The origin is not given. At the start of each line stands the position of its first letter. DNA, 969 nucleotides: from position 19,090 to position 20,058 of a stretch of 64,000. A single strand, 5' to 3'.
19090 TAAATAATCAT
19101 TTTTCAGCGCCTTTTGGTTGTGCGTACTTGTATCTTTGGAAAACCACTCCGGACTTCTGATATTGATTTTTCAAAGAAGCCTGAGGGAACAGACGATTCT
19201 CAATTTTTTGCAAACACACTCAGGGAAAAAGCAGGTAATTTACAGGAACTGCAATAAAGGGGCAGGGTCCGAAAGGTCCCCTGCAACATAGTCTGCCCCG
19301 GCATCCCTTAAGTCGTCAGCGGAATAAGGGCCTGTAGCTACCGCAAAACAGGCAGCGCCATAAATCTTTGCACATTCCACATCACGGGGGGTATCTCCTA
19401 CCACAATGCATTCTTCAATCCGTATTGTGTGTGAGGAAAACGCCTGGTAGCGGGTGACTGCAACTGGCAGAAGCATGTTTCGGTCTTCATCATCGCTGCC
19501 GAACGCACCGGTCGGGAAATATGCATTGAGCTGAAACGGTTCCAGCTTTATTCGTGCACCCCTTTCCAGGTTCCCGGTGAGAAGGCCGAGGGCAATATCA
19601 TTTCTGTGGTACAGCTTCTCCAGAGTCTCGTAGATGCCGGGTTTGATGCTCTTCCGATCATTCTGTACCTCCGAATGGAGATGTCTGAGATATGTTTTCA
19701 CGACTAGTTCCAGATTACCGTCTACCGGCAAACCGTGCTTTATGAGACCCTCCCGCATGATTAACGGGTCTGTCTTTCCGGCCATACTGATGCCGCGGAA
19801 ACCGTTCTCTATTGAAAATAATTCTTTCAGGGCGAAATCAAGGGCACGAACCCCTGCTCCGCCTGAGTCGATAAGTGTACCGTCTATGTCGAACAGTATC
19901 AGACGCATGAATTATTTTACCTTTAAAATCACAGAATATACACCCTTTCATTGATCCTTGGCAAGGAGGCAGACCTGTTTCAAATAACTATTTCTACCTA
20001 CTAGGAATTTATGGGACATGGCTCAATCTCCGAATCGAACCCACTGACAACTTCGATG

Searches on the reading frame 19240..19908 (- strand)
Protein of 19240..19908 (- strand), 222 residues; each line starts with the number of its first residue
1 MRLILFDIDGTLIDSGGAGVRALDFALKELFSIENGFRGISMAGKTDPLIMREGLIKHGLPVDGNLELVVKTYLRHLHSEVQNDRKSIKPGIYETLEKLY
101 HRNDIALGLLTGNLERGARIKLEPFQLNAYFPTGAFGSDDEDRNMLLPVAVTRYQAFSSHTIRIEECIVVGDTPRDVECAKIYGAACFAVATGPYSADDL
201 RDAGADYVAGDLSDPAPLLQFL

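Call 60: search_protein_families(library=pfam, proteins=[window:19240-19908:-], max_evalue=0.00001)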
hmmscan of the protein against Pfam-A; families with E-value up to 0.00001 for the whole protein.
window:19240-19908:- (222 aa): 4 families
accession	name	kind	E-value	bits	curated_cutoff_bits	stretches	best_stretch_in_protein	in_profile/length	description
PF13419.12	HAD_2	-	2.5e-18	67.3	23.8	1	4-190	1-178/178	Haloacid dehalogenase-like hydrolase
PF00702.32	Hydrolase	-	3.7e-12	47.5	26.4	1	1-181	1-188/191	haloacid dehalogenase-like hydrolase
PF12710.13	HAD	-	1.3e-11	45.8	27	1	4-181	1-189/189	haloacid dehalogenase-like hydrolase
PF13242.12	Hydrolase_like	-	7.6e-11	42.2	22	1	153-214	10-74/75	HAD-hyrolase-like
